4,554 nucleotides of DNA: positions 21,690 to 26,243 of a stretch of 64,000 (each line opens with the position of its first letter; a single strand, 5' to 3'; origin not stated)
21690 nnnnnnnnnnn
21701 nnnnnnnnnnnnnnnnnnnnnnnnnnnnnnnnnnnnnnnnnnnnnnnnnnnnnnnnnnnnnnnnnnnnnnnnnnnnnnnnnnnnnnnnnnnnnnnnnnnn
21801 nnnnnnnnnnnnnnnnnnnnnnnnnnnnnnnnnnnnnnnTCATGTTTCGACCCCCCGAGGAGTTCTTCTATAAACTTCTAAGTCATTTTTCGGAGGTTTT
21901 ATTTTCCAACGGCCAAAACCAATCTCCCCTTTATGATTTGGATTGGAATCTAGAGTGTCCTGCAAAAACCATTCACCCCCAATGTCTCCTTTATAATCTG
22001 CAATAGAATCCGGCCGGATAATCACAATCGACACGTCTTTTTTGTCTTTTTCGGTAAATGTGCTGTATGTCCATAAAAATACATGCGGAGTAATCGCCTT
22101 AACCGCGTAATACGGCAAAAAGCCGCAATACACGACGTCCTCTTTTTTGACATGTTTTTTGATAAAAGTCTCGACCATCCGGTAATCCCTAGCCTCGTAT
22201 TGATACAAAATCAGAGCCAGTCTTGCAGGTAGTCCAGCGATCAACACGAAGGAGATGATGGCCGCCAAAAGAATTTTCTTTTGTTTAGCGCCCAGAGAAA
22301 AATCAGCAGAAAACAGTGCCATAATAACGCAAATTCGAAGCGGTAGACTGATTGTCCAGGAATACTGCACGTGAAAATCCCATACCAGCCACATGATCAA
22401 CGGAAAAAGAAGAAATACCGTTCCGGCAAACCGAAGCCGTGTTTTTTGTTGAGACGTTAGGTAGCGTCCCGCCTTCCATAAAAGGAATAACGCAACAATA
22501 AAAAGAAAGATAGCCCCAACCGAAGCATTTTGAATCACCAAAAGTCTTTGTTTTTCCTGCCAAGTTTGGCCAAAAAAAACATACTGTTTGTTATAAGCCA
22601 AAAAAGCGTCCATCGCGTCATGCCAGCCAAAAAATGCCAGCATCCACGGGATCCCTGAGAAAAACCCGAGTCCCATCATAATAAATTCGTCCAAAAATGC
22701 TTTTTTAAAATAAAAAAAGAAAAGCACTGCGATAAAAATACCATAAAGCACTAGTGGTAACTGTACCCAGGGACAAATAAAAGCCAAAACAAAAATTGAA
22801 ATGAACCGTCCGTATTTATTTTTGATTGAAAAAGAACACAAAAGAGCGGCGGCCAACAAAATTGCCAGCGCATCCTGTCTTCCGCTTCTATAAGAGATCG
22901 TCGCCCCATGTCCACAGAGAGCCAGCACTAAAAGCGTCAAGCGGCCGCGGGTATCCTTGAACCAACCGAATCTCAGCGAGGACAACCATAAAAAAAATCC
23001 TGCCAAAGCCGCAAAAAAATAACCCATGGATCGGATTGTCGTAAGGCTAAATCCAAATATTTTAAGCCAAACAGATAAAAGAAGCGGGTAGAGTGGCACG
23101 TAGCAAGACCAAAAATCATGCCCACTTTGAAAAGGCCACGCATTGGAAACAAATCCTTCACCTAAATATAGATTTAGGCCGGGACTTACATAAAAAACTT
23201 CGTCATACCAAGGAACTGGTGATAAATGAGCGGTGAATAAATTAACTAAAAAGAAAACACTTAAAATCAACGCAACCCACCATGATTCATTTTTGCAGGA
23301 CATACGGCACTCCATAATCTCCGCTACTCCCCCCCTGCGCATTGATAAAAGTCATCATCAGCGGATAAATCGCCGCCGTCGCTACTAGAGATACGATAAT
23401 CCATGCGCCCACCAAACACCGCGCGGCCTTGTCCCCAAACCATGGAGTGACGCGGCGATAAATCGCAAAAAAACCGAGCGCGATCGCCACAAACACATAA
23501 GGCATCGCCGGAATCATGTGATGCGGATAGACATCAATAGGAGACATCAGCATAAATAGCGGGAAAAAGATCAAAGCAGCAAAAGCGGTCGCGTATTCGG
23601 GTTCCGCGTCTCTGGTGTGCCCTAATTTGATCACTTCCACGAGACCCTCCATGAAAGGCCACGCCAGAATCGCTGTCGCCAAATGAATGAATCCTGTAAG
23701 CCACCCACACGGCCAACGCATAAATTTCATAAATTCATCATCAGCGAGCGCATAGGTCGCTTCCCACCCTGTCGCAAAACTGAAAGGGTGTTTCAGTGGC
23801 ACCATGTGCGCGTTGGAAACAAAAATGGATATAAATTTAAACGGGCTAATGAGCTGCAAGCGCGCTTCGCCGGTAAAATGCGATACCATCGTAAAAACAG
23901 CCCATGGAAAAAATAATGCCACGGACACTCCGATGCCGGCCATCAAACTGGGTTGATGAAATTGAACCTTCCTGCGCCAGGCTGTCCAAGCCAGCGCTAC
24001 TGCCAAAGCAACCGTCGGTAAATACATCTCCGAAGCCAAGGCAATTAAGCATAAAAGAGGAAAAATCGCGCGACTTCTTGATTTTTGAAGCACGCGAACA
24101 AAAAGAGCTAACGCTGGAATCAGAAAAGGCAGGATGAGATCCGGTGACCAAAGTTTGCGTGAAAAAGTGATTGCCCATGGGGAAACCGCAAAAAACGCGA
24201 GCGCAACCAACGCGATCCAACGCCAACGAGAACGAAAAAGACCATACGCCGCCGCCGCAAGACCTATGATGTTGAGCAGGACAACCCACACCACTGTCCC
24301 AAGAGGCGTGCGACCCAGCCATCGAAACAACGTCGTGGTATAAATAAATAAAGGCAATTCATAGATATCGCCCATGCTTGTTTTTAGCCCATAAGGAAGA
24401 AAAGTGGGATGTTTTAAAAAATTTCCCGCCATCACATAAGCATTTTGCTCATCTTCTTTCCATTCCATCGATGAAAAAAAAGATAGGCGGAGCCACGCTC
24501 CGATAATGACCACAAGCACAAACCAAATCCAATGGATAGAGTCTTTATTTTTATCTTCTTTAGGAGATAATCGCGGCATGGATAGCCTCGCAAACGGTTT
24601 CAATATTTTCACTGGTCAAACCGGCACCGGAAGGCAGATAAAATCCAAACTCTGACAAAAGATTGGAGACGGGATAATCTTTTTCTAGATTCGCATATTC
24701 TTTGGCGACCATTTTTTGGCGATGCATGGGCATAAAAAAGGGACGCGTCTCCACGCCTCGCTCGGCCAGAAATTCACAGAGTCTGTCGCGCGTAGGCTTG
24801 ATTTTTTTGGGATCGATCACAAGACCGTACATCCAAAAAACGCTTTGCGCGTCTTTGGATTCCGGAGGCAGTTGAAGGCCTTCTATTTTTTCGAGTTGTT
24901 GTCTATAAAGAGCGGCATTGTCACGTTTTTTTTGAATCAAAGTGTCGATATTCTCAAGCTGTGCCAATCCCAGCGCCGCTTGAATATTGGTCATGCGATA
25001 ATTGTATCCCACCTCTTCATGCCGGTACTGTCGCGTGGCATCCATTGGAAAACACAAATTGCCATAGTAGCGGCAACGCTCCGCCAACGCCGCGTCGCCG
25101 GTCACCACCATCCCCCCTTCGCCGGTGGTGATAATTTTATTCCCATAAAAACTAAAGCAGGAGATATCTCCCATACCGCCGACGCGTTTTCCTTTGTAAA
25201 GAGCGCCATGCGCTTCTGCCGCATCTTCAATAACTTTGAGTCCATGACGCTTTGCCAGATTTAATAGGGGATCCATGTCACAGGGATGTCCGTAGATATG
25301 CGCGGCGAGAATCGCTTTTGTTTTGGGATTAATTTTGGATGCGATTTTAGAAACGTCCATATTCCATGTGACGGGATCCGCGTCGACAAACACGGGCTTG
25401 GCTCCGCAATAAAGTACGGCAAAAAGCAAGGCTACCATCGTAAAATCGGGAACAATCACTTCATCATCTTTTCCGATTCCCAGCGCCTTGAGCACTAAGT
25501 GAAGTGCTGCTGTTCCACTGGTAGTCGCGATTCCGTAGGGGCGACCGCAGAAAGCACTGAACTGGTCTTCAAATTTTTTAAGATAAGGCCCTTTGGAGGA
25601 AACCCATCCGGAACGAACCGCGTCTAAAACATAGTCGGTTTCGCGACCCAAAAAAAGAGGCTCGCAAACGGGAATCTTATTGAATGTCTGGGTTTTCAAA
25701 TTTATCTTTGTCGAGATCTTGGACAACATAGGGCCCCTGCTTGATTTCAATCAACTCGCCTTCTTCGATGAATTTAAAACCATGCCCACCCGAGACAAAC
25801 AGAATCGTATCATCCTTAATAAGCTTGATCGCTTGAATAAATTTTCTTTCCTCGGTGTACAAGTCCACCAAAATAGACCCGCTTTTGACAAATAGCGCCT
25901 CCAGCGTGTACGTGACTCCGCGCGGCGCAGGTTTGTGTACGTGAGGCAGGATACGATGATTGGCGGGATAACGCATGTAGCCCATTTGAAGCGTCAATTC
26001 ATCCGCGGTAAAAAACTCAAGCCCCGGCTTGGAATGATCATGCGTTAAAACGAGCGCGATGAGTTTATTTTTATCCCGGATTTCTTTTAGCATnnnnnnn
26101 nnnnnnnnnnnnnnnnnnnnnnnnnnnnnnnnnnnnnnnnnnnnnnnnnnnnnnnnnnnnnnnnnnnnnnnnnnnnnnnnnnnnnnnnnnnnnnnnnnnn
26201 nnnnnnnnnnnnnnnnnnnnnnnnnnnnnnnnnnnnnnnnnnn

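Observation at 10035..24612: Expansion of GT-C (PMT/ArnT-like) and Dpm1/ArnC-like GT2 genes around the RiPP genes; possible polyprenyl-P-sugar-dependent glycosylation of a peptide or envelope acceptor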

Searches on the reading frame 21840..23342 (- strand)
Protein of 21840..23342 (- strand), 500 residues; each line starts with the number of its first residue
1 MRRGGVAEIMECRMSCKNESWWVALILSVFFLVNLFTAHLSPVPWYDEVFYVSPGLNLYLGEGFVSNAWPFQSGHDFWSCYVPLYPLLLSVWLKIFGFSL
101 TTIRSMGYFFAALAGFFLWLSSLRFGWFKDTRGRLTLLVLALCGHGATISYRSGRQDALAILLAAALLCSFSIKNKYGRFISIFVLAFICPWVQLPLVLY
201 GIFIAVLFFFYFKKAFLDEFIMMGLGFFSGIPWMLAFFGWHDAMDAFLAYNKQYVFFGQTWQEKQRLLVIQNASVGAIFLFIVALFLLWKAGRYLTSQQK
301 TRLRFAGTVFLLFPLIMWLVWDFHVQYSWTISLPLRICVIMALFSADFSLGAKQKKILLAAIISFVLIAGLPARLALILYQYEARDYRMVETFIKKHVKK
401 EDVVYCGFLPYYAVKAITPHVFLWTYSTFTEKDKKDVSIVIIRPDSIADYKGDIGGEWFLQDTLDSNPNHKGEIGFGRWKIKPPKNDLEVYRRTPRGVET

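Call 5: search_protein_families(library=pfam, proteins=[window:21840-23342:-], max_evalue=0.01)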
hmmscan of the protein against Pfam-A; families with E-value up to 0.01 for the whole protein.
window:21840-23342:- (500 aa): 1 family
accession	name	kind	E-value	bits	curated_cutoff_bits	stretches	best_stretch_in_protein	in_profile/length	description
PF10136.14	SpecificRecomb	-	0.0012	17.7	24.6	1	99-129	458-488/639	Site-specific recombinase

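Call 9: search_protein_families(library=ncbifam, proteins=[window:21840-23342:-], max_evalue=0.001)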
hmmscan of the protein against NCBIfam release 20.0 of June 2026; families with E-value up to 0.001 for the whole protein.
window:21840-23342:- (500 aa): 0 families

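Call 33: search_solved_structures(query=window:21840-23342:-, max_evalue=10)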
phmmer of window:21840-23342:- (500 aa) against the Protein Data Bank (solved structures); distinct sequences matched with E-value up to 10: 0.

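Call 35: find_homologous_proteins(query=window:21840-23342:-, max_evalue=0.001)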
Query window:21840-23342:- (500 aa): 9 proteins with E <= 0.001 among 8000 candidates.
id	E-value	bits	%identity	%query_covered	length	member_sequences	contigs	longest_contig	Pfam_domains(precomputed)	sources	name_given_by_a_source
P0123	0.0e+0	1150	100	100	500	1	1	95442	-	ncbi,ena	-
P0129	3.8e-105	371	39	96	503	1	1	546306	-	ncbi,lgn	-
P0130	8.9e-59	218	30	88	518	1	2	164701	-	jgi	-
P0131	5.8e-56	208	30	97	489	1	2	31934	-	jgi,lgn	jgi:hypothetical protein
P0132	4.6e-49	186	28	91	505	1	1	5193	-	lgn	-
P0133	5.6e-49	185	29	98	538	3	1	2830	-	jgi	jgi:hypothetical protein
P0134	7.0e-41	159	27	91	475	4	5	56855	-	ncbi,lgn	-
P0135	5.2e-32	129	27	92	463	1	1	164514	-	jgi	jgi:hypothetical protein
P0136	6.0e-31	126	28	92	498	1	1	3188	-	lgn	-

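Call 37: find_encoding_contigs(protein=P0129, flank=10000, max_places=2)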
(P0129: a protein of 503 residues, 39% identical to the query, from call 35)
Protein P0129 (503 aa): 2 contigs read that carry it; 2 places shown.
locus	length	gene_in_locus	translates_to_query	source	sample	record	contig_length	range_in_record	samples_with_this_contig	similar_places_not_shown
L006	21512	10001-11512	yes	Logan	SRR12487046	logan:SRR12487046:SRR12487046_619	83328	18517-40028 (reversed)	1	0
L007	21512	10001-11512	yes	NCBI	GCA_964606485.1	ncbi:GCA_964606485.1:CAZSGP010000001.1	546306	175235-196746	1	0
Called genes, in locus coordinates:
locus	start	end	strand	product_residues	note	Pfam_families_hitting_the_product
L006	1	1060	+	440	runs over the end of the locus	PF13439:Glyco_transf_4 (weak), PF13579:Glyco_trans_4_4 (weak)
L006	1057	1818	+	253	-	PF05050:Methyltransf_21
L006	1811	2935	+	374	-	PF20706:GT4-conflict, PF00534:Glycos_transf_1, PF13692:Glyco_trans_1_4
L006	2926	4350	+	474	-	-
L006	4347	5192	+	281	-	PF05050:Methyltransf_21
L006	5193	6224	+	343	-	PF01075:Glyco_transf_9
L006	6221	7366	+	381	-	PF13439:Glyco_transf_4, PF13579:Glyco_trans_4_4, PF20706:GT4-conflict, PF00534:Glycos_transf_1, PF13692:Glyco_trans_1_4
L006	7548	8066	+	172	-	PF05050:Methyltransf_21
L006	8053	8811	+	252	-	PF13489:Methyltransf_23, PF13847:Methyltransf_31, PF08241:Methyltransf_11, PF08242:Methyltransf_12 (weak), PF13649:Methyltransf_25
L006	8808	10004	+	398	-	PF13439:Glyco_transf_4 (weak), PF20706:GT4-conflict, PF00534:Glycos_transf_1, PF13524:Glyco_trans_1_2, PF13692:Glyco_trans_1_4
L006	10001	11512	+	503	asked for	-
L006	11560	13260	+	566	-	PF02543:Carbam_trans_N, PF16861:Carbam_trans_C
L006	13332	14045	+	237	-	PF00535:Glycos_transf_2, PF10111:Glyco_tranf_2_2 (weak), PF13641:Glyco_tranf_2_3 (weak)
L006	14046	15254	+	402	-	PF13439:Glyco_transf_4 (weak), PF13579:Glyco_trans_4_4 (weak), PF00534:Glycos_transf_1, PF13692:Glyco_trans_1_4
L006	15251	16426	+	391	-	PF00953:Glycos_transf_4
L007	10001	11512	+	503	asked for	-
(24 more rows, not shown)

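Call 96: find_encoding_contigs(protein=P0130, flank=10000, max_places=1)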
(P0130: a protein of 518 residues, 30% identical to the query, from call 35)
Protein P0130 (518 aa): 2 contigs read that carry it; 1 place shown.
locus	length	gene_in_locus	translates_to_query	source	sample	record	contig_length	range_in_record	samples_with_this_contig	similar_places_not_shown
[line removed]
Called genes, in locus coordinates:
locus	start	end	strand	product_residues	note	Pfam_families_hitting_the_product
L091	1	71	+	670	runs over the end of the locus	PF13522:GATase_6, PF13537:GATase_7, PF00733:Asn_synthase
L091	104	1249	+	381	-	PF13439:Glyco_transf_4, PF13579:Glyco_trans_4_4, PF20706:GT4-conflict (weak), PF00534:Glycos_transf_1, PF13692:Glyco_trans_1_4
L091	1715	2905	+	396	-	PF13439:Glyco_transf_4, PF13579:Glyco_trans_4_4, PF20706:GT4-conflict, PF00534:Glycos_transf_1, PF13692:Glyco_trans_1_4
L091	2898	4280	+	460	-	PF04932:Wzy_C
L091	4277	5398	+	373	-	PF13439:Glyco_transf_4 (weak), PF13579:Glyco_trans_4_4 (weak), PF20706:GT4-conflict, PF00534:Glycos_transf_1, PF13692:Glyco_trans_1_4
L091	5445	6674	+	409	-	PF13439:Glyco_transf_4, PF13579:Glyco_trans_4_4, PF00534:Glycos_transf_1, PF13692:Glyco_trans_1_4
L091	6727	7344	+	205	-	PF02397:Bac_transf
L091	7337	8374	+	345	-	PF21360:PylC-like_N, PF02655:ATP-grasp_3, PF15632:ATPgrasp_Ter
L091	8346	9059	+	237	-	PF00702:Hydrolase, PF13419:HAD_2, PF13242:Hydrolase_like (weak)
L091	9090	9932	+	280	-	PF05050:Methyltransf_21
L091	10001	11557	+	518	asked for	-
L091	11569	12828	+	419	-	PF01041:DegT_DnrJ_EryC1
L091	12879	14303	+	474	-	-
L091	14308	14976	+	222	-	-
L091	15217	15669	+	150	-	PF03692:CxxCxxCC (weak)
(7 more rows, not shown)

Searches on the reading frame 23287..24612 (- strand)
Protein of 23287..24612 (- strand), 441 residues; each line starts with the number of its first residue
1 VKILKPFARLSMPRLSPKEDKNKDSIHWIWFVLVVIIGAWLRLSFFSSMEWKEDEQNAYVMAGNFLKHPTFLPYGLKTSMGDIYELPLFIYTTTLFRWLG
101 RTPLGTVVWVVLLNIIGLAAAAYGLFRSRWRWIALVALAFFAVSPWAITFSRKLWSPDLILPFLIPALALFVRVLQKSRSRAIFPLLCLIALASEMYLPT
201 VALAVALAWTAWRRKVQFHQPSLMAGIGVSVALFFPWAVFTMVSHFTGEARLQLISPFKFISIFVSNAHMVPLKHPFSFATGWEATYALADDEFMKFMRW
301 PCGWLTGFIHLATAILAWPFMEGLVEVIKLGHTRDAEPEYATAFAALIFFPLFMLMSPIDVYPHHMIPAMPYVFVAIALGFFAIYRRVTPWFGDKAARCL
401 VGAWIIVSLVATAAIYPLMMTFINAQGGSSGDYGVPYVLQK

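Call 5: search_protein_families(library=pfam, proteins=[window:23287-24612:-], max_evalue=0.01)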
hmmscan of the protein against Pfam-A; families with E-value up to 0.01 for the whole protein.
window:23287-24612:- (441 aa): 1 family
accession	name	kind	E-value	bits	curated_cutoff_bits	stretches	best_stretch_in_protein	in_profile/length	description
PF13231.12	PMT_2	-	0.0025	18.5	26.1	1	87-239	4-159/160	Dolichyl-phosphate-mannose-protein mannosyltransferase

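Call 9: search_protein_families(library=ncbifam, proteins=[window:23287-24612:-], max_evalue=0.001)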
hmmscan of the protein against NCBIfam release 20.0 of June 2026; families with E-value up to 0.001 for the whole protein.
window:23287-24612:- (441 aa): 0 families

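Call 34: search_solved_structures(query=window:23287-24612:-, max_evalue=10)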
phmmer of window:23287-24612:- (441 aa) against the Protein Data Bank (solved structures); distinct sequences matched with E-value up to 10: 0.

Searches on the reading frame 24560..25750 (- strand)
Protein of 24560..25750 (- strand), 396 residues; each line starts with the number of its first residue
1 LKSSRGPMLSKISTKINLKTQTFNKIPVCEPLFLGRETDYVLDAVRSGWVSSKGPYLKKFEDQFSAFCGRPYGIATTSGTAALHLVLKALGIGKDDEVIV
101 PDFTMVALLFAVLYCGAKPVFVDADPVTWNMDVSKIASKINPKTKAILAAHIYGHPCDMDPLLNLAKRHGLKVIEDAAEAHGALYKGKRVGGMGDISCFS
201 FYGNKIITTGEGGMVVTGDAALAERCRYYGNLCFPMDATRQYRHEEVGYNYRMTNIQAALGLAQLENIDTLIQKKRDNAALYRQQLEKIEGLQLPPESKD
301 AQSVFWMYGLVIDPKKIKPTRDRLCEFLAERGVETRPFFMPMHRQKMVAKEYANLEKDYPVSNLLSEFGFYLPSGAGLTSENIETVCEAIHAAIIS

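Call 5: search_protein_families(library=pfam, proteins=[window:24560-25750:-], max_evalue=0.01)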
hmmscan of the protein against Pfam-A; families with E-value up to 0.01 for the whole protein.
window:24560-25750:- (396 aa): 5 families
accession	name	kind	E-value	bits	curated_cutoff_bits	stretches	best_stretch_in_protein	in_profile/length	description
PF01041.23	DegT_DnrJ_EryC1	-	5.6e-128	427.6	19.8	1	37-390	7-359/360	DegT/DnrJ/EryC1/StrS aminotransferase family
PF01212.27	Beta_elim_lyase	-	3.2e-06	27.1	27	1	56-297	33-276/288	Beta-eliminating lyase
PF00155.27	Aminotran_1_2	-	1.4e-05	24.9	19.7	1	56-151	43-154/361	Aminotransferase class I and II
PF00266.25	Aminotran_5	-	0.00035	20.1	21.5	1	76-294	67-299/371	Aminotransferase class-V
PF01053.26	Cys_Met_Meta_PP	-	0.00061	18.9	27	1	54-198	51-193/381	Cys/Met metabolism PLP-dependent enzyme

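Call 9: search_protein_families(library=ncbifam, proteins=[window:24560-25750:-], max_evalue=0.001)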
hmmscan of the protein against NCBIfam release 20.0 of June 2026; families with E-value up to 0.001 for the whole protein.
window:24560-25750:- (396 aa): 18 families
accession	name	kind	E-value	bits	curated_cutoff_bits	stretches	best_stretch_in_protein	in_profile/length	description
TIGR04181.1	NHT_00031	hypoth_equivalog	1.1e-106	356.8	420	1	26-374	1-358/359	LegC family aminotransferase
TIGR03588.1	PseC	equivalog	3.1e-79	266.6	423.5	1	38-392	14-378/380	UDP-4-amino-4,6-dideoxy-N-acetyl-beta-L-altrosamine transaminase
TIGR04427.1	PLP_DesI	equivalog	1e-69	235.6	650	1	43-394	40-383/390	dTDP-4-dehydro-6-deoxyglucose aminotransferase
NF008687.0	PRK11706.1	equivalog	5.2e-69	232.8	375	1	26-392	2-372/375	dTDP-4-amino-4,6-dideoxygalactose transaminase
NF008658.2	PRK11658.1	equivalog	2.5e-67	227.2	631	1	26-392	5-375/379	UDP-4-amino-4-deoxy-L-arabinose aminotransferase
NF011936.0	PRK15407.1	equivalog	3.5e-59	200.6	423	2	21-224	32-242/440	lipopolysaccharide biosynthesis protein RfbH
TIGR02379.1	ECA_wecE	subfamily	4e-56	190.4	434.85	1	26-391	2-372/376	dTDP-4-amino-4,6-dideoxy-D-glucose transaminase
NF004770.0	PRK06108.1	subfamily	1.3e-05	24.2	422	1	74-176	100-209/396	pyridoxal phosphate-dependent aminotransferase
NF005817.0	PRK07683.1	equivalog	1.3e-05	24.1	575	1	74-149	93-167/387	aminotransferase A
NF041364.1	GntC_guanitoxin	equivalog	3.5e-05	22.9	415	1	74-176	63-173/356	guanitoxin biosynthesis PLP-dependent (S)-gamma-hydroxy-L-arginine cyclodehydratase GntC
NF005305.0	PRK06836.1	equivalog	5.5e-05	22.6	376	1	75-148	102-175/396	pyridoxal phosphate-dependent aminotransferase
NF006569.0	PRK09082.1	subfamily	8.1e-05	21.9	420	1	74-149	94-169/386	methionine aminotransferase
NF006230.0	PRK08363.1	equivalog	0.00015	20.7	534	1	76-177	99-206/398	alanine aminotransferase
NF005816.0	PRK07682.1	equivalog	0.00016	20.4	620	1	74-150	94-170/390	aminotransferase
NF041091.1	asp_aminotase_Arch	equivalog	0.0002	20.3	550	1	75-149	92-166/376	aspartate aminotransferase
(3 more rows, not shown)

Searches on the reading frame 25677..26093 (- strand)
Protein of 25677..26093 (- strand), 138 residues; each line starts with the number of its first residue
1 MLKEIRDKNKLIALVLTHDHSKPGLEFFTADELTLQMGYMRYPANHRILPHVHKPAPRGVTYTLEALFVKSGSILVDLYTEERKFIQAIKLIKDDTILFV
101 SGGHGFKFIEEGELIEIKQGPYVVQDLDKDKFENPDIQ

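Call 5: search_protein_families(library=pfam, proteins=[window:25677-26093:-], max_evalue=0.01)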
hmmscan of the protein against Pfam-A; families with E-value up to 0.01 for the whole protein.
window:25677-26093:- (138 aa): 0 families

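Call 9: search_protein_families(library=ncbifam, proteins=[window:25677-26093:-], max_evalue=0.001)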
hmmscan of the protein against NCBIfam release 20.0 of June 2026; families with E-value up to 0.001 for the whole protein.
window:25677-26093:- (138 aa): 0 families
